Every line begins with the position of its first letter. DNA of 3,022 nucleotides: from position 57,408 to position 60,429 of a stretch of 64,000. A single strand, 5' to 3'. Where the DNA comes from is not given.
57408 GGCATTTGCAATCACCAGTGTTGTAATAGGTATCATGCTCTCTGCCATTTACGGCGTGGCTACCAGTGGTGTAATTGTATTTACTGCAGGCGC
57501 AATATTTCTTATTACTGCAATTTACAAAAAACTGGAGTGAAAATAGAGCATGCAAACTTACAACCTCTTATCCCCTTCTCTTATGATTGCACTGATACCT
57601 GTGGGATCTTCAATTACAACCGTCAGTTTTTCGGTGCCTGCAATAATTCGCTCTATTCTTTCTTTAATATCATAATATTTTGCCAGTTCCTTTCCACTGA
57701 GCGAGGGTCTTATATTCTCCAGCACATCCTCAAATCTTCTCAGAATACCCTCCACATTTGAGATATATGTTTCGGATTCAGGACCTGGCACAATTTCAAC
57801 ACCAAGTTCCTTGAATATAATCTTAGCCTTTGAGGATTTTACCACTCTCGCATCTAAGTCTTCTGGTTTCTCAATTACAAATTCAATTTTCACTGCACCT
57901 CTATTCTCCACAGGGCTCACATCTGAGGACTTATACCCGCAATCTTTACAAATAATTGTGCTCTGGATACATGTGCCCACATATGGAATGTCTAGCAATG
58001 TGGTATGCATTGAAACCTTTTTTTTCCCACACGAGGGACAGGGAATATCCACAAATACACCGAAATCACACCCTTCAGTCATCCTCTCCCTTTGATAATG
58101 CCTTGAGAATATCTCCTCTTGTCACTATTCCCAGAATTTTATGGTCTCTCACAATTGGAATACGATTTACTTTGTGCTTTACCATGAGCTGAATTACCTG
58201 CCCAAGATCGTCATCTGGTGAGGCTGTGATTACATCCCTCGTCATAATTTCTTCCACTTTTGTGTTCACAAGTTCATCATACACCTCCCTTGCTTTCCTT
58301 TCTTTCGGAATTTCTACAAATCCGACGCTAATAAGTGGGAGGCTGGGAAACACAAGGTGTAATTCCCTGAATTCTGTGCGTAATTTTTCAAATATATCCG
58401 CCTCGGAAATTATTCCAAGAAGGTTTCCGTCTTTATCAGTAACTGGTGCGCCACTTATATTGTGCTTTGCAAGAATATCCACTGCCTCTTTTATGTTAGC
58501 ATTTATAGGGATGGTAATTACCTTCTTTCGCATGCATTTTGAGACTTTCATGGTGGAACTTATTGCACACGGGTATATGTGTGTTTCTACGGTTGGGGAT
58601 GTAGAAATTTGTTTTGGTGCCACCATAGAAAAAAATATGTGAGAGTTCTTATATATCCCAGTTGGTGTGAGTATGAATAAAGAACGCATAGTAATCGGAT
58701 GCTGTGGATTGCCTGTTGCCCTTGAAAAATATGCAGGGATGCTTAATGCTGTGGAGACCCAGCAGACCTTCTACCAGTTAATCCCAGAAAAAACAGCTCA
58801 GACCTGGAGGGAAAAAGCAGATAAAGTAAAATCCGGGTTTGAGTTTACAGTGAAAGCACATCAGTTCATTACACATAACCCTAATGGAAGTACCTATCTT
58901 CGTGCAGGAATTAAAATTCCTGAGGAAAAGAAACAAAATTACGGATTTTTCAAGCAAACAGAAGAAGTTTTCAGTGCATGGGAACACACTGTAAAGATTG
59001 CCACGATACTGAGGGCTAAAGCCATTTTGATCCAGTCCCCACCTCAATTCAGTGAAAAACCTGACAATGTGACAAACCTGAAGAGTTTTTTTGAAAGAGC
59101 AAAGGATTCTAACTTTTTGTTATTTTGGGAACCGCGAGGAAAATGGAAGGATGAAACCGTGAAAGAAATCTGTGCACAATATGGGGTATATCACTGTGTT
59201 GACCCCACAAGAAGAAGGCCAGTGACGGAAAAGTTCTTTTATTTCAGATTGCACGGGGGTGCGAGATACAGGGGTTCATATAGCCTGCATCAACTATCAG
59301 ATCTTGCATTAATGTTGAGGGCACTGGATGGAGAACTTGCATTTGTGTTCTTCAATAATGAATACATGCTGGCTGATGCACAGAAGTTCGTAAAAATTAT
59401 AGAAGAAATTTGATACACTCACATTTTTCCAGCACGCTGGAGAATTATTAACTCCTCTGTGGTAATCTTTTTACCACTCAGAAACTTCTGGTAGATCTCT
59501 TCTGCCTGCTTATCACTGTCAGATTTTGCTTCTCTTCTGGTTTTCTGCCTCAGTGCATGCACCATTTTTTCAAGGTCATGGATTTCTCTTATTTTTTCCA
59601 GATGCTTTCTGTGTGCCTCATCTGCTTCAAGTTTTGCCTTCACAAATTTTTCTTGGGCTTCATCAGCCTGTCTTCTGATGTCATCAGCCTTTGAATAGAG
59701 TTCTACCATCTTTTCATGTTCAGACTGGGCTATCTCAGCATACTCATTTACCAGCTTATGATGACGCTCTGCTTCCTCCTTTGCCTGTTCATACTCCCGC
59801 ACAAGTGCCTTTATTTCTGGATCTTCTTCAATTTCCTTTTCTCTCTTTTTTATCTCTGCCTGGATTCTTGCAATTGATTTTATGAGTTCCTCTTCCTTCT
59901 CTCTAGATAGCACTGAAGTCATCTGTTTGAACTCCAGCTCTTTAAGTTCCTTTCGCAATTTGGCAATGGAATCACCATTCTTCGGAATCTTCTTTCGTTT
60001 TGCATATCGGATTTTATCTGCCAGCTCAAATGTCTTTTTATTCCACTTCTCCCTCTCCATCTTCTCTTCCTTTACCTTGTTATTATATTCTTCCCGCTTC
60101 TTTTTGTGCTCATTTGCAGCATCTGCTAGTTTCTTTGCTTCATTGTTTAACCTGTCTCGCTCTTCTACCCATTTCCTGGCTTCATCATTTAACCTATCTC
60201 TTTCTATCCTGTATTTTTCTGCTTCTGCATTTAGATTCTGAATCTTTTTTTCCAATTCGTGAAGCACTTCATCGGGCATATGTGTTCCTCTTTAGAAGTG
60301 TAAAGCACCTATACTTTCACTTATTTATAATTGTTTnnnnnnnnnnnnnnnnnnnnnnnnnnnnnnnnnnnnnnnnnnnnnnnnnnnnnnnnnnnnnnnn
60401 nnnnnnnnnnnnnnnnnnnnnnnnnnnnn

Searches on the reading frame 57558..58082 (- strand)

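Call 80: search_protein_families(library=pfam, proteins=[window:57558-58082:-], max_evalue=0.001)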
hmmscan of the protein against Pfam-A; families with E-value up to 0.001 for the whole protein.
window:57558-58082:- (174 aa): 3 families
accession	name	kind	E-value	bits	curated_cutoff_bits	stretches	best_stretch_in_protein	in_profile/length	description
PF22794.1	jr-ZPR1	-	4e-17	62.7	27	1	74-167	1-97/125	ZPR1 jelly-roll domain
PF03367.19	Zn_ribbon_ZPR1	-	2.9e-06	27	23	1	14-57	8-50/56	ZPR1 zinc-finger domain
PF14354.12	Lar_restr_allev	-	0.00067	20.3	28.6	0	14-60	5-42/58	Restriction alleviation protein Lar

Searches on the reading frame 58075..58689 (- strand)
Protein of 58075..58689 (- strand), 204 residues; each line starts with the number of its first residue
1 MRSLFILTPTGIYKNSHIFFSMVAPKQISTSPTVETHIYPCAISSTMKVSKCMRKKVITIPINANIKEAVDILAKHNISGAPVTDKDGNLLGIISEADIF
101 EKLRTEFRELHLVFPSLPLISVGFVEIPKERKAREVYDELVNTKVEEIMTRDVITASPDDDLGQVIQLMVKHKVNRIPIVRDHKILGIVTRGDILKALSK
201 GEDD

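Call 80: search_protein_families(library=pfam, proteins=[window:58075-58689:-], max_evalue=0.001)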
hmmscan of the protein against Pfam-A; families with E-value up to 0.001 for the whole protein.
window:58075-58689:- (204 aa): 1 family
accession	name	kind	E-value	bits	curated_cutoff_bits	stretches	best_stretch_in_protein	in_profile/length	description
PF00571.33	CBS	-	6.1e-36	123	24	2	145-199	1-56/57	CBS domain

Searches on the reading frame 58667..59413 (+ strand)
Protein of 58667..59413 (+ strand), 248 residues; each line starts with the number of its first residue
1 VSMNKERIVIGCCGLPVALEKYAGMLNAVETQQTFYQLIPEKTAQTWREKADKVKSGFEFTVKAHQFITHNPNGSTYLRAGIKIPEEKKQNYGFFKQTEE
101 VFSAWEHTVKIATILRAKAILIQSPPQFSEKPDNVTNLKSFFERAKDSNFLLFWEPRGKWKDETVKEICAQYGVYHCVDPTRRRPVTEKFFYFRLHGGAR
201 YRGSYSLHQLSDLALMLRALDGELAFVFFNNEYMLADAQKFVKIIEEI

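Call 62: find_encoding_contigs(protein=window:58667-59413:+, flank=10000, max_places=10)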
Protein window:58667-59413:+ (248 aa): no gene with exactly this product is on record in the collection.

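Call 80: search_protein_families(library=pfam, proteins=[window:58667-59413:+], max_evalue=0.001)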
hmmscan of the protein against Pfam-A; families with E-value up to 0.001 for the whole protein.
window:58667-59413:+ (248 aa): 1 family
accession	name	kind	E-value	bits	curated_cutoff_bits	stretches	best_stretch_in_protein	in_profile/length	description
PF01904.24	DUF72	-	1.4e-35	123.8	25.3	1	19-240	11-213/217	Protein of unknown function DUF72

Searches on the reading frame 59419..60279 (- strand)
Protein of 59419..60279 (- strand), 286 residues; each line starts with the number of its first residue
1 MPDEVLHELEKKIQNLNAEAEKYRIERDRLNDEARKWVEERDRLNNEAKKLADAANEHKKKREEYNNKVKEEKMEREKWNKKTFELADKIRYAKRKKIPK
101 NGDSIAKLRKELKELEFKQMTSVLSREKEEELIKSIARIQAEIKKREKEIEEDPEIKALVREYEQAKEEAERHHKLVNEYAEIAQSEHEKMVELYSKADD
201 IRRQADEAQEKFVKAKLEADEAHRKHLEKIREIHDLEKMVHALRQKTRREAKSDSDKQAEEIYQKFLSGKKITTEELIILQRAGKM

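Call 80: search_protein_families(library=pfam, proteins=[window:59419-60279:-], max_evalue=0.001)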
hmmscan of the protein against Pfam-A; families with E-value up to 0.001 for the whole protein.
window:59419-60279:- (286 aa): 1 family
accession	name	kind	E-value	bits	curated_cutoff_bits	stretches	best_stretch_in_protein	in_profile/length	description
PF23435.1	DUF7121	-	7.7e-42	144.2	29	1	2-284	25-305/307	Family of unknown function (DUF7121)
